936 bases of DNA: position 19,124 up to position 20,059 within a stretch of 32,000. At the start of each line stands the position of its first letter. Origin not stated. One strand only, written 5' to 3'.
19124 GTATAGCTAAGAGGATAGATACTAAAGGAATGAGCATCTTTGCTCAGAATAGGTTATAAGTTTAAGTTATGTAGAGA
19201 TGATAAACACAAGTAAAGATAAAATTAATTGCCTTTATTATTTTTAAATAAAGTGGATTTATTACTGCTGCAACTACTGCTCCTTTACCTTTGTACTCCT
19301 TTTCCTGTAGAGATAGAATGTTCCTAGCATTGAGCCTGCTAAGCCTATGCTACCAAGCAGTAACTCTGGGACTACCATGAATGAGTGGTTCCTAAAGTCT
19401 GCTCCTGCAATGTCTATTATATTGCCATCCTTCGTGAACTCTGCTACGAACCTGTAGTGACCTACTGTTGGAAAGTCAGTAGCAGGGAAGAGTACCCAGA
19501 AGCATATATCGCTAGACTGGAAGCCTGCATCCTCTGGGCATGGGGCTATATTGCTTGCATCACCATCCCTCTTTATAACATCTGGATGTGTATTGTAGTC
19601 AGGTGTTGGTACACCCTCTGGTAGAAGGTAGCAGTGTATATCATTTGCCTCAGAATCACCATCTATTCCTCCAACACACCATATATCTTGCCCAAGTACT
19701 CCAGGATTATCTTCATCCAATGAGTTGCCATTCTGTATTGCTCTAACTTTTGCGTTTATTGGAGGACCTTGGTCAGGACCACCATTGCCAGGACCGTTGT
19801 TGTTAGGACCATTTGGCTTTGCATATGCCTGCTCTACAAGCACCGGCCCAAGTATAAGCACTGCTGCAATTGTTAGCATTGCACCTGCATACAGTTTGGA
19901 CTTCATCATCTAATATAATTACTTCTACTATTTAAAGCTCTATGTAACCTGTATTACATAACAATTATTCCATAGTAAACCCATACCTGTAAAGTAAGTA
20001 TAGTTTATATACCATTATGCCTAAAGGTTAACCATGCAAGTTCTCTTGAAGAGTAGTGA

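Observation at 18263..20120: Tandem ~0.9-kb segmental duplication acting as a cassette: identical flanks and sorting tail, unrelated ectodomains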

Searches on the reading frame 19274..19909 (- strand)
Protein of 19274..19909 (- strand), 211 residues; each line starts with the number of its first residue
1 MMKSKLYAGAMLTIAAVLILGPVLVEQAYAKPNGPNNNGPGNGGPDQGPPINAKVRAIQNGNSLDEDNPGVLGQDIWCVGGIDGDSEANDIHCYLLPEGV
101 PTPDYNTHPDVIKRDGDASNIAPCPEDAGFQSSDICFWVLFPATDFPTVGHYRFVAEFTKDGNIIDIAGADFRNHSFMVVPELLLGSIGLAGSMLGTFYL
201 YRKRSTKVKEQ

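Call 6: search_protein_families(library=ncbifam, proteins=[window:19274-19909:-], max_evalue=1)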
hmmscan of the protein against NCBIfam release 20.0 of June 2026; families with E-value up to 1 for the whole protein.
window:19274-19909:- (211 aa): 0 families

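Call 7: search_protein_families(library=pfam, proteins=[window:19274-19909:-], max_evalue=1)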
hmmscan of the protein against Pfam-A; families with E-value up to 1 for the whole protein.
window:19274-19909:- (211 aa): 1 family
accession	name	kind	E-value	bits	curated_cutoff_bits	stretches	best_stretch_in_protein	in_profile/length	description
PF01344.31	Kelch_1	-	0.036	14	20.1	1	71-94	9-32/46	Kelch motif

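Call 10: find_encoding_contigs(protein=window:19274-19909:-, flank=10000, max_places=10)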
Protein window:19274-19909:- (211 aa): 8 contigs read that carry it; 7 places shown.
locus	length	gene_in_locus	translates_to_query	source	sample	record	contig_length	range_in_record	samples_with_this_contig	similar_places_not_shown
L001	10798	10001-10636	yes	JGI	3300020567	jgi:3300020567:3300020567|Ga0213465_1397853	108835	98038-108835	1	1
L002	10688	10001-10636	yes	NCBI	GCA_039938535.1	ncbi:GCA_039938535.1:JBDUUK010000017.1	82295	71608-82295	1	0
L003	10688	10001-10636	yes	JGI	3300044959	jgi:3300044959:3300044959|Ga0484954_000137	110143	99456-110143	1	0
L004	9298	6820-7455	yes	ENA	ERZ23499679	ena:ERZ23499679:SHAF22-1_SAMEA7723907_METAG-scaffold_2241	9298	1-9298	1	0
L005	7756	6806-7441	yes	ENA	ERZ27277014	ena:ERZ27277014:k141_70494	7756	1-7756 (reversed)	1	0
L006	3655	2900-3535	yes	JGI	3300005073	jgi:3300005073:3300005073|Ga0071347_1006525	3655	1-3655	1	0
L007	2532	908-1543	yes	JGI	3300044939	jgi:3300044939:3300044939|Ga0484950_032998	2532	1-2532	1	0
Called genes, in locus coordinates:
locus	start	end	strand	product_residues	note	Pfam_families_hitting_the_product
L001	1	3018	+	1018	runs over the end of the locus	PF09134:Invasin_D3 (faint), PF02369:Big_1 (faint), PF26198:Ig_SMCHD1_6th (faint)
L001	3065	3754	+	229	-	PF01478:Peptidase_A24, PF06847:Arc_PepC_II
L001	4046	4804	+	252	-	PF00528:BPD_transp_1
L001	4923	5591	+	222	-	PF04471:Mrr_cat, PF13156:Mrr_cat_2, PF22722:NA-iREase1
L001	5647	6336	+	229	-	PF01902:Diphthami_syn_2_N, PF28410:Diphthami_syn_2_C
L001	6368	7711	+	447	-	PF02881:SRP54_N, PF13401:AAA_22, PF00448:SRP54, PF04962:KduI (faint), PF02978:SRP_SPB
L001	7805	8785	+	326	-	PF22023:Pus10_THUMP_arc, PF21238:Pus10_C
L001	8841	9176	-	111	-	-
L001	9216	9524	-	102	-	-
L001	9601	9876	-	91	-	PF01206:TusA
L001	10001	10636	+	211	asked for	-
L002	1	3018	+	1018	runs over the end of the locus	PF09134:Invasin_D3 (faint), PF02369:Big_1 (faint), PF26198:Ig_SMCHD1_6th (faint)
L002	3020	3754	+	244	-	PF01478:Peptidase_A24, PF06847:Arc_PepC_II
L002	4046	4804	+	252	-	PF00528:BPD_transp_1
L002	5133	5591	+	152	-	PF04471:Mrr_cat, PF13156:Mrr_cat_2, PF22722:NA-iREase1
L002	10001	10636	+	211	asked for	-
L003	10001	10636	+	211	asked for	-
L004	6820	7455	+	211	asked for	-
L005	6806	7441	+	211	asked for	-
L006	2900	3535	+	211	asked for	-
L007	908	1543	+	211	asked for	-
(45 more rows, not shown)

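Call 15: find_homologous_proteins(query=window:19274-19909:-, max_evalue=0.01)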
Query window:19274-19909:- (211 aa): 31 proteins with E <= 0.01 among 153 candidates.
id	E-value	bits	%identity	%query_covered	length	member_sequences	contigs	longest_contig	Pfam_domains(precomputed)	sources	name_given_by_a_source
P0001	1.1e-118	412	82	100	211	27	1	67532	-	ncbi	ncbi:MAG: hypothetical protein QXH33_03370 [Candidatus Nitrosocaldus sp.]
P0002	1.7e-102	359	77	100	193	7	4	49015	-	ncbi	ncbi:MAG: hypothetical protein QXS95_02035 [Candidatus Nitrosocaldus sp.]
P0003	8.3e-89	315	69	95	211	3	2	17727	-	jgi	-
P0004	1.2e-88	314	68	98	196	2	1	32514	-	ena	-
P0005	2.6e-87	310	80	77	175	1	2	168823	-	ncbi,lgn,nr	ncbi:MAG: hypothetical protein RMJ59_01170 [Candidatus Nitrosocaldus sp.]|nr:hypothetical protein [C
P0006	6.9e-83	295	64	95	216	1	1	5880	-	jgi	jgi:hypothetical protein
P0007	2.0e-82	294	66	95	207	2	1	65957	-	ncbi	-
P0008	2.2e-80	287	67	94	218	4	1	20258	-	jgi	jgi:hypothetical protein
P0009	8.5e-79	282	66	95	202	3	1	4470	-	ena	-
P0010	2.3e-78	281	70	75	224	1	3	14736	-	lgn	-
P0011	1.0e-74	269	63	95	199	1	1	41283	-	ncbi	-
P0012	1.1e-73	265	59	100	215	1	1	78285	-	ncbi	-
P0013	4.5e-70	253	71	73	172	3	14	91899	-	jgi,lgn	jgi:hypothetical protein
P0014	4.7e-69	250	76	65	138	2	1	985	-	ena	-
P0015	1.2e-50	190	50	95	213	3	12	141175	-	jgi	jgi:hypothetical protein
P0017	1.2e-46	177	49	100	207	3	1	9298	-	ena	-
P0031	1.4e-11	62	66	28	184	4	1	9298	-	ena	-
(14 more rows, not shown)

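Call 28: find_encoding_contigs(protein=P0017, flank=6000, max_places=10)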
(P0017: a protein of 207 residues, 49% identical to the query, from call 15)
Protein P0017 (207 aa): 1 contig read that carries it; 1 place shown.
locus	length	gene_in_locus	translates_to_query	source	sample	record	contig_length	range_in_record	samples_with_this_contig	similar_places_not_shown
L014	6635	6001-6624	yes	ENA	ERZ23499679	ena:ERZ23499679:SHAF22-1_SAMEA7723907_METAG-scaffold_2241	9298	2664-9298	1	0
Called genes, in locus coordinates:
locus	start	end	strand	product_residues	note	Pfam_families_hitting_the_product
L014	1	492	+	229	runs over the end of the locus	PF01902:Diphthami_syn_2_N, PF28410:Diphthami_syn_2_C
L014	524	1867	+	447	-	PF02881:SRP54_N, PF13401:AAA_22, PF00448:SRP54, PF04962:KduI (faint), PF02978:SRP_SPB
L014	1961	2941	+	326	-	PF22023:Pus10_THUMP_arc, PF21238:Pus10_C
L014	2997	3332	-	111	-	-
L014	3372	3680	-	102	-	-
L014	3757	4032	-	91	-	PF01206:TusA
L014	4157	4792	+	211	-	-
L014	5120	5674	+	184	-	-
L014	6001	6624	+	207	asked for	-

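Call 31: list_cluster_members(proteins=[P0031, P0017, window:19274-19909:-])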
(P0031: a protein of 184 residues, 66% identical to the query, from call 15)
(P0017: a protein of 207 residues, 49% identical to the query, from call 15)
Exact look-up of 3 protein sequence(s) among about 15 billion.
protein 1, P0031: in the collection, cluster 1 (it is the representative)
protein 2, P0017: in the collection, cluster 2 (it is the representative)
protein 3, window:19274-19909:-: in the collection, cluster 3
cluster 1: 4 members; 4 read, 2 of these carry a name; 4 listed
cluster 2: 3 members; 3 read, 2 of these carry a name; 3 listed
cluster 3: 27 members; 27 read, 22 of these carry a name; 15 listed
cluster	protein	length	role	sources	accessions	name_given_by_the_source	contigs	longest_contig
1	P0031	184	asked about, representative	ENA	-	-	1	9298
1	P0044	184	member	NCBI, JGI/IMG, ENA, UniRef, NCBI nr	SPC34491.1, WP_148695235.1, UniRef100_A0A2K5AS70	hypothetical protein [Candidatus Nitrosocaldus cavascurensis] | hypothetical protein | Uncharacterized protein n=1 Tax=Candidatus Nitrosocaldus cavascurensis TaxID=2058097 ...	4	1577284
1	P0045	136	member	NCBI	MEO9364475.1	MAG: hypothetical protein ABI341_00005 [Nitrososphaera sp.]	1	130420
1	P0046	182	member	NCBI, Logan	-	-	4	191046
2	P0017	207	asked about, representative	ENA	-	-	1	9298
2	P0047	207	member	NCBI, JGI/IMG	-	hypothetical protein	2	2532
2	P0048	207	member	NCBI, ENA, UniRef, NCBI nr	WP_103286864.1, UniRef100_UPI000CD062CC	hypothetical protein [Candidatus Nitrosocaldus islandicus] | hypothetical protein n=1 Tax=Candidatus Nitrosocaldus islandicus TaxID=2045011 ...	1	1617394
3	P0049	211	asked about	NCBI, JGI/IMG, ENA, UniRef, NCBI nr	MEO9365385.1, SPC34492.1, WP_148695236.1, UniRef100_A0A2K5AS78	hypothetical protein [Candidatus Nitrosocaldus cavascurensis] | hypothetical protein | Uncharacterized protein n=1 Tax=Candidatus Nitrosocaldus cavascurensis TaxID=2058097 ...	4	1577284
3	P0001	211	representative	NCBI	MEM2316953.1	MAG: hypothetical protein QXH33_03370 [Candidatus Nitrosocaldus sp.]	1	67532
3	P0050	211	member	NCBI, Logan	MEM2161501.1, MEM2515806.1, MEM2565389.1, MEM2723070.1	MAG: hypothetical protein QXY85_01035 [Candidatus Nitrosocaldus sp.]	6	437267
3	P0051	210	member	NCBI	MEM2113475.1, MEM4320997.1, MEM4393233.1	MAG: hypothetical protein QXM36_04945 [Candidatus Nitrosocaldus sp.]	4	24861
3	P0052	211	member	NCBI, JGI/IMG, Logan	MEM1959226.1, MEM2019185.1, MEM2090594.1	MAG: hypothetical protein QXU41_00600 [Candidatus Nitrosocaldus sp.]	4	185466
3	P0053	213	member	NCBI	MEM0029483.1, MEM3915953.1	MAG: hypothetical protein QW572_02880 [Candidatus Nitrosocaldus sp.]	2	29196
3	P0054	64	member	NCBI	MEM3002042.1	MAG: hypothetical protein QXP41_07615, partial [Candidatus Nitrosocaldus sp.]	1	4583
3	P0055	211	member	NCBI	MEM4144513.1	MAG: hypothetical protein QXI69_00435 [Candidatus Nitrosocaldus sp.]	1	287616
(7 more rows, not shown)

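Call 44: find_related_loci(query=A2, collection=genome_contigs, flank=6000)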
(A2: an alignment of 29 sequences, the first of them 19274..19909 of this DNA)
Query A2 (211 aa) in genome_contigs; peptide patterns used: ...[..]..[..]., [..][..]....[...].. (x = any residue, [..] = any of these).
41 stretches matched a pattern; 10 encode a relative of the query (tblastn E <= 1e-3); 10 distinct loci.
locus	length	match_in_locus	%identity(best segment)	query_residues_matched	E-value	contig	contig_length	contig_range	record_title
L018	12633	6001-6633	87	1-211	3e-112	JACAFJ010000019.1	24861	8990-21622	MAG: Candidatus Nitrosocaldus tengchongensis isolate QQ.bins.115137 NODE_19_length_24861_cov_4.99535, whole genome shotg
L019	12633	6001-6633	82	1-211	5e-110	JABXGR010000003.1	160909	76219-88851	MAG: Candidatus Nitrosocaldus schleperae isolate JZ-1.bins.77 NODE_3_length_160909_cov_5.22128, whole genome shotgun seq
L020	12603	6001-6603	72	2-211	1e-98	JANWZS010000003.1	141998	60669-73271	MAG: Candidatus Nitrosocaldus sp. isolate SKYG19 NODE_3_length_141998_cov_5.086104, whole genome shotgun sequence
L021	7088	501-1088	68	1-207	4e-92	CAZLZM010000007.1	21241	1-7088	MAG TPA_asm: uncultured Nitrosopumilales archaeon isolate binchicken_co71_71 genome assembly, contig: NODE_1055_length_2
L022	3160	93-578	79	50-211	6e-89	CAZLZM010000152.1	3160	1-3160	MAG TPA_asm: uncultured Nitrosopumilales archaeon isolate binchicken_co71_71 genome assembly, contig: NODE_13367_length_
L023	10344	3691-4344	63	1-211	5e-84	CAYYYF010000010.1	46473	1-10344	MAG TPA_asm: uncultured Nitrosopumilales archaeon isolate binchicken_co30_36 genome assembly, contig: NODE_745_length_46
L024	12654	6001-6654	59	1-211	2e-73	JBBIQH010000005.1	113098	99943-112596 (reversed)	MAG: Nitrososphaerales archaeon isolate QH2S170213_bin_321 NODE_92_length_113098_cov_4.93443, whole genome shotgun seque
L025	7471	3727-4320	47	1-207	2e-51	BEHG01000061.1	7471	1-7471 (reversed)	Archaeon HR04 DNA, contig: NODE_3030_61, isolate: HRbin04, whole genome shotgun sequence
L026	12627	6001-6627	48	1-209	2e-51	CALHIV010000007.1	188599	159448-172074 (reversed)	MAG: uncultured Nitrososphaerales archaeon isolate S1_Bin_METABAT__108_1 genome assembly, contig: c_000000720755, whole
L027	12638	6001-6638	50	1-211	6e-44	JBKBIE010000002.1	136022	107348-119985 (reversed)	MAG: Candidatus Nitrosocaldus sp. isolate 21I_052.bin.46 NODE_2_length_136022_cov_111.281570, whole genome shotgun seque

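Call 50: predict_structure(alignment_id=A2)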
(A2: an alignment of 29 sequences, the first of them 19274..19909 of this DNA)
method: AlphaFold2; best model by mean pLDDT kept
length: 211 residues; sequences in the alignment: 29
mean_pLDDT: 76.4   pTM: 0.65
mean pLDDT of the five models: 76.4, 76.0, 75.3, 75.0, 74.7
residues with pLDDT >= 90: 114; 70-90: 20; 50-70: 29; < 50: 48
segments of 3 or more residues with pLDDT < 50: 1-47
pLDDT, mean of each block of 10 residues (from residue 1): 38 39 34 36 49 94 94 97 93 97 95 97 92 95 97 97 87 93 63 59 60 44
secondary structure, 60 per line:
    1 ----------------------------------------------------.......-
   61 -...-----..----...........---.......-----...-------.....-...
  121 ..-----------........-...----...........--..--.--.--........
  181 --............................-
elements in order: E53-59 E62-64 E76-83 E90-96 E112-116 E134-141 E150-160 E173-180 H183-210

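Call 57: fold_search(model_id=the predicted structure, library=pdb)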
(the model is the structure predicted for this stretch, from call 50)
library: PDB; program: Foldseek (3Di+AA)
matches with E <= 10: 1965; with E <= 0.001: 2
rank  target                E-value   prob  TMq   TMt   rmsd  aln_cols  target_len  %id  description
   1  9ard_A                3.5e-04  1.00  0.34  0.48   5.9       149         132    7  Structure of Pycsar EcPycC cyclase immunoglobulin-like AGS-C domain (released 2024-06-19)
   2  8rc4_d                8.6e-04  1.00  0.34  0.11   5.6       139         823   10  Structure of Integrator-PP2A complex (released 2024-02-07)
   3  7r74_B                1.0e-03  1.00  0.31  0.48   5.6       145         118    8  Crystal structure of llama VHH antibody in complex with HIV-1 HXBC2 gp120 core (released 2022-03-30)
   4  7ycx_D                1.2e-03  1.00  0.34  0.11   5.1       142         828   10  The structure of INTAC-PEC complex (released 2023-03-15)
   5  8yjb_D                1.5e-03  1.00  0.33  0.11   5.4       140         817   11  Cryo-EM structure of the human DSS1-INTAC complex (released 2025-03-05)
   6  7kjh_B                1.6e-03  0.98  0.29  0.42   6.7       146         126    8  Plasmodium falciparum protein Pf12p bound to nanobody B9 (released 2021-02-03)
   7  8sk5_B                2.1e-03  0.96  0.28  0.40  10.2       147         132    8  Crystal structure of the SARS-CoV-2 neutralizing VHH 7A9 bound to the spike receptor binding domain (released 2023-08-16)
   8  7pks_d                2.3e-03  1.00  0.34  0.11   5.5       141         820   11  Structural basis of Integrator-mediated transcription regulation (released 2021-12-08)
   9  8zyx_F                2.4e-03  0.99  0.33  0.49   7.7       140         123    6  Neuraminidase of A/Switzerland/9715293/2013 H3N2 in complex with CAV-F6-R54S Fab (released 2025-07-02)
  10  5kwy_D                2.4e-03  0.99  0.33  0.48   7.8       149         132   14  Structure of human NPC1 middle lumenal domain bound to NPC2 (released 2016-08-24)
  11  9fc2_B                2.5e-03  0.96  0.27  0.41   7.3       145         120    8  The crystal structure of the SARS-CoV-2 receptor binding domain in complex with the neutralizing nanobody 4. (released 2025-06-11)
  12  5mkd_D                2.7e-03  0.99  0.28  0.43   9.0       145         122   10  Crystal structure of Bacillus subtilis Ywea (released 2017-01-25)
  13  8b6l_F                2.7e-03  0.87  0.22  0.29  10.8       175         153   14  Subtomogram average of the human Sec61-TRAP-OSTA-translocon (released 2022-12-07)
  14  7eh3_MODEL_1_A        2.7e-03  0.80  0.24  0.32  10.0       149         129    9  Structure of Nanobody Nb23 in solution using NMR spectroscopy (released 2021-07-14)
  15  9n5i_H                2.8e-03  0.92  0.27  0.38   9.2       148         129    9  Endogenous Pfs230D13-14 in complex with Pfs48/45 bound to anti-Pfs48/45 Fabs RUPA-71 and RUPA-44 (released 2025-10-15)
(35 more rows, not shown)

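Call 61: find_encoding_contigs(protein=P0015, flank=4000, max_places=8)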
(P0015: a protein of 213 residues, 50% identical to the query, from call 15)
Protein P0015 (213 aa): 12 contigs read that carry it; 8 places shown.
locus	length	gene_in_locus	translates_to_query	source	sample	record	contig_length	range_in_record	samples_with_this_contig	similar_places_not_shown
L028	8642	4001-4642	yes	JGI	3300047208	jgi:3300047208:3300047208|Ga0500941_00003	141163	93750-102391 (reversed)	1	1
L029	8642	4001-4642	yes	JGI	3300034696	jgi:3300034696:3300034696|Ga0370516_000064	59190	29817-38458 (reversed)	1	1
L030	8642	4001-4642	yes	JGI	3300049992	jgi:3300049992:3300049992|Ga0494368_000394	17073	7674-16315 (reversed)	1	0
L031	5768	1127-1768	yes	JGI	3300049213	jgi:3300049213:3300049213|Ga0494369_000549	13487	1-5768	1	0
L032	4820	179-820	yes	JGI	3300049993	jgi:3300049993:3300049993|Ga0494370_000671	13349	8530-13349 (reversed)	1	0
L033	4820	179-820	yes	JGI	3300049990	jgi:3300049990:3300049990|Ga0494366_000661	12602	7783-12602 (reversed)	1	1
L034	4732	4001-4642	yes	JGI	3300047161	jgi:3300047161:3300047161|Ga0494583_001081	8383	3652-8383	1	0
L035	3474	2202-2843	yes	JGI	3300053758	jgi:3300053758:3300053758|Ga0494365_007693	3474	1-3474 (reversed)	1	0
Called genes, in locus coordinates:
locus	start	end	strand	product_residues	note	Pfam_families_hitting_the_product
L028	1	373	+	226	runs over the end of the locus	PF01902:Diphthami_syn_2_N, PF28410:Diphthami_syn_2_C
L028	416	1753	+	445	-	PF02881:SRP54_N, PF13207:AAA_17 (faint), PF13401:AAA_22, PF20720:nSTAND3 (faint), PF00448:SRP54, PF01656:CbiA (faint), PF02978:SRP_SPB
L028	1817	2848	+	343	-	PF22023:Pus10_THUMP_arc, PF21238:Pus10_C (weak)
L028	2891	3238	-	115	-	-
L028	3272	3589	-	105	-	-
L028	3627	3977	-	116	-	PF01206:TusA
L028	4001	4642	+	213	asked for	-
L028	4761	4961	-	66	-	-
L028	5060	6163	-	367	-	PF00586:AIRS, PF02769:AIRS_C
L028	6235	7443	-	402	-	PF00682:HMGL-like, PF22617:HCS_D2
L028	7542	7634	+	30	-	-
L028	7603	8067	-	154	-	PF03439:Spt5-NGN, PF00467:KOW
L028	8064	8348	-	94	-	-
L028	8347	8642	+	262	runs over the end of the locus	PF04414:tRNA_deacylase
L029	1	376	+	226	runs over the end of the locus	PF01902:Diphthami_syn_2_N, PF28410:Diphthami_syn_2_C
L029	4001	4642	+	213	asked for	-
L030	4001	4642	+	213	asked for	-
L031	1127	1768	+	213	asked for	-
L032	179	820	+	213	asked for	-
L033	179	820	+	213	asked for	-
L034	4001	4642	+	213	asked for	-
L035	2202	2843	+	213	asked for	-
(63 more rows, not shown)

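Call 62: find_encoding_contigs(protein=P0003, flank=4000, max_places=6)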
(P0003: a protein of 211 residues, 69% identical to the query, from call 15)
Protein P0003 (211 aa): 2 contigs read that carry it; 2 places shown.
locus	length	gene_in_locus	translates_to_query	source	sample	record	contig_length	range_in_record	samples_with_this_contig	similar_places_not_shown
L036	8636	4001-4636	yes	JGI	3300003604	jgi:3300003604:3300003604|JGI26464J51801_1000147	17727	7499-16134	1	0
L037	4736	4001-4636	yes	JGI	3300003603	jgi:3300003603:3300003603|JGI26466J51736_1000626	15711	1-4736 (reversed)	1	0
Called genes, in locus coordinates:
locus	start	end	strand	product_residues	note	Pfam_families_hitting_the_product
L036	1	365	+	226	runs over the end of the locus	PF01902:Diphthami_syn_2_N, PF28410:Diphthami_syn_2_C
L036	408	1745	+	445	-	PF02881:SRP54_N, PF13207:AAA_17 (faint), PF13401:AAA_22, PF20720:nSTAND3 (faint), PF00448:SRP54, PF01656:CbiA (faint), PF02978:SRP_SPB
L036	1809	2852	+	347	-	PF22023:Pus10_THUMP_arc, PF21238:Pus10_C (weak)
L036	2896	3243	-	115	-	-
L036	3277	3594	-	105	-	-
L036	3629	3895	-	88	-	PF01206:TusA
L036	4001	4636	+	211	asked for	-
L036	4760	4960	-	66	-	-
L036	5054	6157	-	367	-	PF00586:AIRS, PF02769:AIRS_C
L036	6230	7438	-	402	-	PF00682:HMGL-like, PF22617:HCS_D2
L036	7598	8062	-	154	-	PF03439:Spt5-NGN, PF00467:KOW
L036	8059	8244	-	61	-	-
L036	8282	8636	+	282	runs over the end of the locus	PF04414:tRNA_deacylase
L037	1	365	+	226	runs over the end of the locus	-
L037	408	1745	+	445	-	-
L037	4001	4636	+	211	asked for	-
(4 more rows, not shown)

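Call 69: find_related_loci(query=A2, collection=metagenome_contigs, flank=3500)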
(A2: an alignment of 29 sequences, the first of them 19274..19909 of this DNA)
Query A2 (211 aa) in metagenome_contigs; peptide patterns used: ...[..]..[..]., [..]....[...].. (x = any residue, [..] = any of these).
198 stretches matched a pattern; 10 encode a relative of the query (tblastn E <= 1e-3); 10 distinct loci.
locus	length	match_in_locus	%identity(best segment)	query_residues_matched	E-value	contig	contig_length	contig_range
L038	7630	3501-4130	84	2-211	1e-110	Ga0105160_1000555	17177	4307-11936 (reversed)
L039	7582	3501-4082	69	1-201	3e-87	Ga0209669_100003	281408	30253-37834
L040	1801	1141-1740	63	1-201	6e-82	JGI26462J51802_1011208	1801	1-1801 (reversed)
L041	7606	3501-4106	46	1-207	4e-48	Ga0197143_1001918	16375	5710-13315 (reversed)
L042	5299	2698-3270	47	10-202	6e-47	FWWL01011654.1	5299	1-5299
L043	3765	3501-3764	78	52-137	4e-43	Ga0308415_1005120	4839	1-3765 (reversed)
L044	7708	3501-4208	40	1-201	8e-43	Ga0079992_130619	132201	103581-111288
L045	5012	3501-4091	43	1-201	6e-42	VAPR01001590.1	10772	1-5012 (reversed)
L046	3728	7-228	81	128-201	1e-37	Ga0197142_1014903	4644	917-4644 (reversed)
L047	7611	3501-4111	50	1-207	4e-33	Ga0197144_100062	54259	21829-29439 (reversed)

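Call 73: find_encoding_contigs(protein=P0046, flank=5000, max_places=4)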
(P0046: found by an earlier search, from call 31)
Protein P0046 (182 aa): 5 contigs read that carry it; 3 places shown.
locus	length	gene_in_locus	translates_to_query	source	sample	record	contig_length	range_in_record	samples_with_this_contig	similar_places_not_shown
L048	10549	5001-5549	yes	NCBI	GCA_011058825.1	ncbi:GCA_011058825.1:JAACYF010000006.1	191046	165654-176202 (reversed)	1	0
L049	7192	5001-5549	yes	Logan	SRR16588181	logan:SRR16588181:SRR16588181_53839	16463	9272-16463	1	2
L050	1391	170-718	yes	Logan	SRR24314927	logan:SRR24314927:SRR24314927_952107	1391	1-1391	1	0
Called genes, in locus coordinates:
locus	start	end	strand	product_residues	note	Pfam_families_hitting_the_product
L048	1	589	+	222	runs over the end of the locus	PF04471:Mrr_cat, PF13156:Mrr_cat_2, PF22722:NA-iREase1 (weak)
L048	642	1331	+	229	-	PF01902:Diphthami_syn_2_N, PF28410:Diphthami_syn_2_C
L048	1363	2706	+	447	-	PF02881:SRP54_N, PF13401:AAA_22, PF00448:SRP54, PF04962:KduI (faint), PF02978:SRP_SPB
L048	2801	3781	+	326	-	PF22023:Pus10_THUMP_arc, PF21238:Pus10_C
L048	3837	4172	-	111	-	-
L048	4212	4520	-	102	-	-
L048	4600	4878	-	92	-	PF01206:TusA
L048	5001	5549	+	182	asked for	-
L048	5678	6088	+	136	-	PF04266:ASCH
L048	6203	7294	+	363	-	PF01385:OrfB_IS605, PF07282:Cas12f1-like_TNB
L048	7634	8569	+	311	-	PF01842:ACT (weak), PF13740:ACT_6, PF00551:Formyl_trans_N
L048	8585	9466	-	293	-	PF00924:MS_channel_2nd, PF21082:MS_channel_3rd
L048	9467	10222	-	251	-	PF04254:DUF432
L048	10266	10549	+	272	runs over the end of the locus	PF02633:Creatininase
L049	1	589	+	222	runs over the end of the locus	PF04471:Mrr_cat, PF13156:Mrr_cat_2, PF22722:NA-iREase1 (weak)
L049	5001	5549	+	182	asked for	-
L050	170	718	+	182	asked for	-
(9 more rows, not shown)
